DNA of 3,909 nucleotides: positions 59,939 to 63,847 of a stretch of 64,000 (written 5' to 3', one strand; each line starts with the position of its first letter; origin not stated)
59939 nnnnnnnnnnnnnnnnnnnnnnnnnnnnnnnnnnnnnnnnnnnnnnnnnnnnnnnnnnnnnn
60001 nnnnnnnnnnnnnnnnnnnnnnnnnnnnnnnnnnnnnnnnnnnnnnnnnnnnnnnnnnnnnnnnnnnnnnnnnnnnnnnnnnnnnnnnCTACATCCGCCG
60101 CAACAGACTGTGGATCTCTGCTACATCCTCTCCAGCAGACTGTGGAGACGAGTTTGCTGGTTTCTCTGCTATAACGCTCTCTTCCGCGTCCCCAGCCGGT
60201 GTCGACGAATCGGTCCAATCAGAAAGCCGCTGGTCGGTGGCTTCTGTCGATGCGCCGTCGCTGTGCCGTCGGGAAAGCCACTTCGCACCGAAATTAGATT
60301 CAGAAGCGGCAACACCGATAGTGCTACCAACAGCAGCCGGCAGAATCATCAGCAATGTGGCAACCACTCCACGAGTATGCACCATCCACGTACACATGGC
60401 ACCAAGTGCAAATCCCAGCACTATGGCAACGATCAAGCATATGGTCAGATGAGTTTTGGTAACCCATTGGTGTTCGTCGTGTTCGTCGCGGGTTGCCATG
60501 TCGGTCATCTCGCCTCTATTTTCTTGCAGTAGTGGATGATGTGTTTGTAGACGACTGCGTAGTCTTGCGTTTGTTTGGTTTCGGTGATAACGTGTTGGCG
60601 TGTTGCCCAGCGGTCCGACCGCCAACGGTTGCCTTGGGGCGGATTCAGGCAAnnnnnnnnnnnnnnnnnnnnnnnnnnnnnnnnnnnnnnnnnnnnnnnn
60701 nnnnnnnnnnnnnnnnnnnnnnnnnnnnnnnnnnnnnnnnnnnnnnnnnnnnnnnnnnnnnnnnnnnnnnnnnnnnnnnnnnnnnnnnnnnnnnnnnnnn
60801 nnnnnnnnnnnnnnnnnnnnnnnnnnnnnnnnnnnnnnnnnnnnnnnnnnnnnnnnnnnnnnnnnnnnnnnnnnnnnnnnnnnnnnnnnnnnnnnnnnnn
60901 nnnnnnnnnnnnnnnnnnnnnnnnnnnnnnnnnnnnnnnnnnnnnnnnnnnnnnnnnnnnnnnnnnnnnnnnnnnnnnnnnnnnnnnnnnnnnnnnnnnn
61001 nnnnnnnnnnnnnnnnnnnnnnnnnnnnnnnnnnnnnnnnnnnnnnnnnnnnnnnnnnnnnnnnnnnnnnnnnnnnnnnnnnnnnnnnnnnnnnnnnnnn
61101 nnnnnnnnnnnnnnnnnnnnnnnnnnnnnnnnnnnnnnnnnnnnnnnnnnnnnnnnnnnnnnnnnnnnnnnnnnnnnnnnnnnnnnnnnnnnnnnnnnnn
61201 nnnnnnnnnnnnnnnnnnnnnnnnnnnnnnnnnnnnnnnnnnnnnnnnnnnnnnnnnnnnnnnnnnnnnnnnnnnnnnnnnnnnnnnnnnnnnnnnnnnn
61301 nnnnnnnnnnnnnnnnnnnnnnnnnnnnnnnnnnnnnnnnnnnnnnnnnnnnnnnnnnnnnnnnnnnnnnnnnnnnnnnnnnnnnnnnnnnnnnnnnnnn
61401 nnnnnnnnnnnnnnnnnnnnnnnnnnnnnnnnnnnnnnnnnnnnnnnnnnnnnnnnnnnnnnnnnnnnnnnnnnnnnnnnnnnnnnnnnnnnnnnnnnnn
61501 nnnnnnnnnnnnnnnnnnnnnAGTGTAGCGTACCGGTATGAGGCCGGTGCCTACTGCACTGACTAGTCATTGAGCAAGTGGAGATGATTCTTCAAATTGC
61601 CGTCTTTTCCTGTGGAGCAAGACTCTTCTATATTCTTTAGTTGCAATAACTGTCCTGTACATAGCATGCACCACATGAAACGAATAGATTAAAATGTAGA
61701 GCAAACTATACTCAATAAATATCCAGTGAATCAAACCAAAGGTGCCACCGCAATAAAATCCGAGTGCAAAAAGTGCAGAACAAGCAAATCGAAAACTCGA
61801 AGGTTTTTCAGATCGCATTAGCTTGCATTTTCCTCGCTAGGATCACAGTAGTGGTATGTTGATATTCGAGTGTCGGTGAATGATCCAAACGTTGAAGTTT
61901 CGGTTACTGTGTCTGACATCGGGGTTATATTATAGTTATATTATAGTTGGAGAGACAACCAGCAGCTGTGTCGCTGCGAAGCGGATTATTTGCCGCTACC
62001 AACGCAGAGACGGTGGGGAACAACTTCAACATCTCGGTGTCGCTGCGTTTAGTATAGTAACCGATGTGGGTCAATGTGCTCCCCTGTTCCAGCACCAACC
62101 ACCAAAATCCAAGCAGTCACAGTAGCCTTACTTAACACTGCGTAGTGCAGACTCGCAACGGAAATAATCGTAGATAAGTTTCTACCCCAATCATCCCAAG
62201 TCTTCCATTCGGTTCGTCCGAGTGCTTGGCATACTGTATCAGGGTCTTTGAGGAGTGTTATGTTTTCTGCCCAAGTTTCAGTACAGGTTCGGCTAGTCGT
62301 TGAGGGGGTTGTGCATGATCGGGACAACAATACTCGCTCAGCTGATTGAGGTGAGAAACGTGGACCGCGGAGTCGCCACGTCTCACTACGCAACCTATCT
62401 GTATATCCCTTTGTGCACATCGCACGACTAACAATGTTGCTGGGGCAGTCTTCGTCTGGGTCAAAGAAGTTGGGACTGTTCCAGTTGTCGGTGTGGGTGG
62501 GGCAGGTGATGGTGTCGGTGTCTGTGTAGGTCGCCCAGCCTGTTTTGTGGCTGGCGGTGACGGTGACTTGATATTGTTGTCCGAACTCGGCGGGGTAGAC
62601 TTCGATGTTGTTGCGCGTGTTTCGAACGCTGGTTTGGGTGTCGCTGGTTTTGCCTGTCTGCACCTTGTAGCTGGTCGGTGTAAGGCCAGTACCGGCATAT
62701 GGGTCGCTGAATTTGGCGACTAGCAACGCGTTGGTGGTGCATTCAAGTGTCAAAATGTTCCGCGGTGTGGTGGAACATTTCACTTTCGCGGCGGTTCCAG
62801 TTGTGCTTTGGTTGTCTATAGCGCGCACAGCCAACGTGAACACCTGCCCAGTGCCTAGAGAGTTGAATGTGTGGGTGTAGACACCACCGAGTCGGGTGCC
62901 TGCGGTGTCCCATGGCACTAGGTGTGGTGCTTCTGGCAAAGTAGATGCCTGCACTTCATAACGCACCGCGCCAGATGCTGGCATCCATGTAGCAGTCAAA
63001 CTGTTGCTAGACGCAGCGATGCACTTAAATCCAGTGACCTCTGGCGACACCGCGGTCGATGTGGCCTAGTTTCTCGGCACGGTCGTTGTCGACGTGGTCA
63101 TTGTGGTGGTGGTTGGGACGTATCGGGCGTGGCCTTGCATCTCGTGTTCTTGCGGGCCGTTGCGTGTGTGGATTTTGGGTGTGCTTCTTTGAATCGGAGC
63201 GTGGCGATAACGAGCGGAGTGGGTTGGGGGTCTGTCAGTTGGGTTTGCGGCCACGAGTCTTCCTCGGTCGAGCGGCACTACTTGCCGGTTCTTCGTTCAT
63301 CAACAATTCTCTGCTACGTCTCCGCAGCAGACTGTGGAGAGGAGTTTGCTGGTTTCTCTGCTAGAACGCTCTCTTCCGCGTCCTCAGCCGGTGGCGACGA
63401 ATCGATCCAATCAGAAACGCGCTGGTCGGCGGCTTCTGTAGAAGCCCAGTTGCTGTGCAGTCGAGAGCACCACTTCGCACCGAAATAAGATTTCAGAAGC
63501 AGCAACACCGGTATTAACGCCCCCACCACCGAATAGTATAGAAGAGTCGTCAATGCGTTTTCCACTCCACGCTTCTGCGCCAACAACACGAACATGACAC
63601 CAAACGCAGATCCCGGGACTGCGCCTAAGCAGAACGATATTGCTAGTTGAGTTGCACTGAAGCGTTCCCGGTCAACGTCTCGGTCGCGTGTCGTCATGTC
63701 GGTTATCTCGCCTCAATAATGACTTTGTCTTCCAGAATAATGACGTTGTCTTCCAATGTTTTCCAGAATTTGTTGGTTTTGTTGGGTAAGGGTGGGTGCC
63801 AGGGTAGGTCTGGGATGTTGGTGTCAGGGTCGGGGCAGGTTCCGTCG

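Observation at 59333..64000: Array of shuffled two-gene cassettes: Cys/His/Asp-rich domain protein plus small 2-TM partner, joined by a conserved coupling junction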

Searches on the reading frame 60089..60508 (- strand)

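Call 27: search_protein_families(library=padloc, max_evalue=1, proteins=[window:60089-60508:-])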
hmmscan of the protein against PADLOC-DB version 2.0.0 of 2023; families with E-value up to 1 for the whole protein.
window:60089-60508:- (139 aa): 0 families

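Call 89: search_protein_families(library=phrogs, max_evalue=0.01, proteins=[window:60089-60508:-])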
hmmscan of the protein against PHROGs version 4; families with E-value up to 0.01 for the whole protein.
window:60089-60508:- (139 aa): 1 family
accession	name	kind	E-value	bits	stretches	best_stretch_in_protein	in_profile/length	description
phrog_12868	-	unknown function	0.0056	17.8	1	13-67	5-57/67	-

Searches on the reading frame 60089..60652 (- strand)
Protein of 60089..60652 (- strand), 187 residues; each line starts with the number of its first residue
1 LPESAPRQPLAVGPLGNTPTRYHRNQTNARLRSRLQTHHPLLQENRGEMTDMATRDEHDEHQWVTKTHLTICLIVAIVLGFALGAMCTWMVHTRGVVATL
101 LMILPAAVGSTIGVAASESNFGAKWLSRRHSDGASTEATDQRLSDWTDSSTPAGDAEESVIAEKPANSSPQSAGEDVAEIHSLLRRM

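Call 6: search_protein_families(library=pfam, max_evalue=1, proteins=[window:60089-60652:-])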
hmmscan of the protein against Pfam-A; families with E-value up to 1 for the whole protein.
window:60089-60652:- (187 aa): 6 families
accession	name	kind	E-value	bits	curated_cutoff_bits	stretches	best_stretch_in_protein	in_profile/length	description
PF13373.11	Dsc3_C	-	0.014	16.1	25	1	43-98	69-124/145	DSC E3 ubiquitin ligase complex subunit 3, C-terminal domain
PF11990.13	DUF3487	-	0.055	13.7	27.8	1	64-108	20-64/114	Protein of unknown function (DUF3487)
PF11292.14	DUF3093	-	0.11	13.2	23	1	58-122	2-68/140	Protein of unknown function (DUF3093)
PF06645.18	SPC12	-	0.18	12.4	23.6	1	63-106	11-55/71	Microsomal signal peptidase 12 kDa subunit (SPC12)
PF06072.16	Herpes_US9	-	0.18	12.2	23.7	1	69-91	38-61/61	Alphaherpesvirus tegument protein US9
PF10031.14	DUF2273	-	0.3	11.6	25.4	1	78-113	9-44/48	Small integral membrane protein (DUF2273)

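Call 7: search_protein_families(library=ncbifam, max_evalue=1, proteins=[window:60089-60652:-])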
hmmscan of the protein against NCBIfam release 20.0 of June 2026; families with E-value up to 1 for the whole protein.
window:60089-60652:- (187 aa): 2 families
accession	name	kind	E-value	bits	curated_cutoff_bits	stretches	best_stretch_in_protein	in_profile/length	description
TIGR00378.1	cax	equivalog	0.032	13.4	211.15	1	31-95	168-229/349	calcium/proton exchanger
TIGR03750.1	conj_TIGR03750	hypoth_equivalog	0.43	10.6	70.75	1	65-108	19-62/111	TIGR03750 family conjugal transfer protein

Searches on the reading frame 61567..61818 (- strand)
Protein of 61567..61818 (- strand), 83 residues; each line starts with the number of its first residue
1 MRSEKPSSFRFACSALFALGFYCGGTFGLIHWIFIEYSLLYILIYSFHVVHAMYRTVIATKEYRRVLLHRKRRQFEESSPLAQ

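Call 6: search_protein_families(library=pfam, max_evalue=1, proteins=[window:61567-61818:-])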
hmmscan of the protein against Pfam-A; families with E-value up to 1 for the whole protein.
window:61567-61818:- (83 aa): 0 families

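Call 7: search_protein_families(library=ncbifam, max_evalue=1, proteins=[window:61567-61818:-])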
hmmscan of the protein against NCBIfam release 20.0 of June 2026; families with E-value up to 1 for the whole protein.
window:61567-61818:- (83 aa): 1 family
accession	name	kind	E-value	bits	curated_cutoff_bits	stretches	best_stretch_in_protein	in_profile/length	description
NF005130.0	PRK06569.1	equivalog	0.038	14.1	174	1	27-51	10-34/157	F0F1 ATP synthase subunit B'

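Call 89: search_protein_families(library=phrogs, max_evalue=0.01, proteins=[window:61567-61818:-])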
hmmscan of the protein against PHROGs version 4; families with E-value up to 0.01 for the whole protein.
window:61567-61818:- (83 aa): 0 families

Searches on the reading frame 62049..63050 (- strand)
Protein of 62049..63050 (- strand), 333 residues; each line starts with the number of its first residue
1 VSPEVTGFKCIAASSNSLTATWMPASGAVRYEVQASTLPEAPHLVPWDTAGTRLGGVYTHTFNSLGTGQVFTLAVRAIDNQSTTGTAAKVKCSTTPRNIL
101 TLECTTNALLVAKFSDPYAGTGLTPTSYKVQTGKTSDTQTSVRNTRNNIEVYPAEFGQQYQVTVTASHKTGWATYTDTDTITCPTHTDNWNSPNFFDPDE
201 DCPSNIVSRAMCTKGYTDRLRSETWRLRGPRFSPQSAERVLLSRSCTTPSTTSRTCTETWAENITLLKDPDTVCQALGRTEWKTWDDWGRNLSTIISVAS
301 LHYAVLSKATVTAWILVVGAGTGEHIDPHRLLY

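Call 6: search_protein_families(library=pfam, max_evalue=1, proteins=[window:62049-63050:-])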
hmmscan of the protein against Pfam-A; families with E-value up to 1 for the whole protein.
window:62049-63050:- (333 aa): 2 families
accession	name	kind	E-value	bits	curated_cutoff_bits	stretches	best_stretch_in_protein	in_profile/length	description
PF00041.27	fn3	-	3.1e-07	31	25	2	5-84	3-75/84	Fibronectin type III domain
PF13750.12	Big_3_3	-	0.029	14.5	27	1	58-103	111-155/157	Bacterial Ig-like domain (group 3)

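Call 7: search_protein_families(library=ncbifam, max_evalue=1, proteins=[window:62049-63050:-])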
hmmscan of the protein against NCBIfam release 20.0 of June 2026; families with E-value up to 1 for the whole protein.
window:62049-63050:- (333 aa): 0 families

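Call 27: search_protein_families(library=padloc, max_evalue=1, proteins=[window:62049-63050:-])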
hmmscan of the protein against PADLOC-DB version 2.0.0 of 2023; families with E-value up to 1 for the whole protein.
window:62049-63050:- (333 aa): 0 families

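Call 89: search_protein_families(library=phrogs, max_evalue=0.01, proteins=[window:62049-63050:-])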
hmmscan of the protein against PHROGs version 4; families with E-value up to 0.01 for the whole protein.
window:62049-63050:- (333 aa): 0 families

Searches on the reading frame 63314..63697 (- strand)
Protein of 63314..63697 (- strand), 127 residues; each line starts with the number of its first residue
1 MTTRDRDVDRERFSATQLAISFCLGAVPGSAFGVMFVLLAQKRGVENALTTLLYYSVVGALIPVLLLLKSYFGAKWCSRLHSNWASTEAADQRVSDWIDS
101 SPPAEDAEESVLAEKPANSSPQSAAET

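Call 6: search_protein_families(library=pfam, max_evalue=1, proteins=[window:63314-63697:-])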
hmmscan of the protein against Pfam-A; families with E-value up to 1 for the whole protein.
window:63314-63697:- (127 aa): 0 families

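Call 7: search_protein_families(library=ncbifam, max_evalue=1, proteins=[window:63314-63697:-])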
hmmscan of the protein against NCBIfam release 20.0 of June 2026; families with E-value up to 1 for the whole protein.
window:63314-63697:- (127 aa): 0 families

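Call 21: find_encoding_contigs(protein=window:63314-63697:-, flank=10000, max_places=3)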
Protein window:63314-63697:- (127 aa): no gene with exactly this product is on record in the collection.

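Call 27: search_protein_families(library=padloc, max_evalue=1, proteins=[window:63314-63697:-])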
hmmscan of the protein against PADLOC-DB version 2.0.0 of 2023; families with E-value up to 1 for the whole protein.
window:63314-63697:- (127 aa): 0 families

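Call 72: find_homologous_proteins(query=window:63317-63697:-, max_evalue=0.01)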
Query window:63317-63697:- (127 aa): 1 proteins with E <= 0.01 among 25 candidates.
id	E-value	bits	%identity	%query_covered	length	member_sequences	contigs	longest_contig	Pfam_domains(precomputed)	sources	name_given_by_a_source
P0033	1.1e-76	272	100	100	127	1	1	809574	-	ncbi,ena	-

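Call 89: search_protein_families(library=phrogs, max_evalue=0.01, proteins=[window:63314-63697:-])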
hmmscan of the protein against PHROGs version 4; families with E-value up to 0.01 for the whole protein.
window:63314-63697:- (127 aa): 0 families
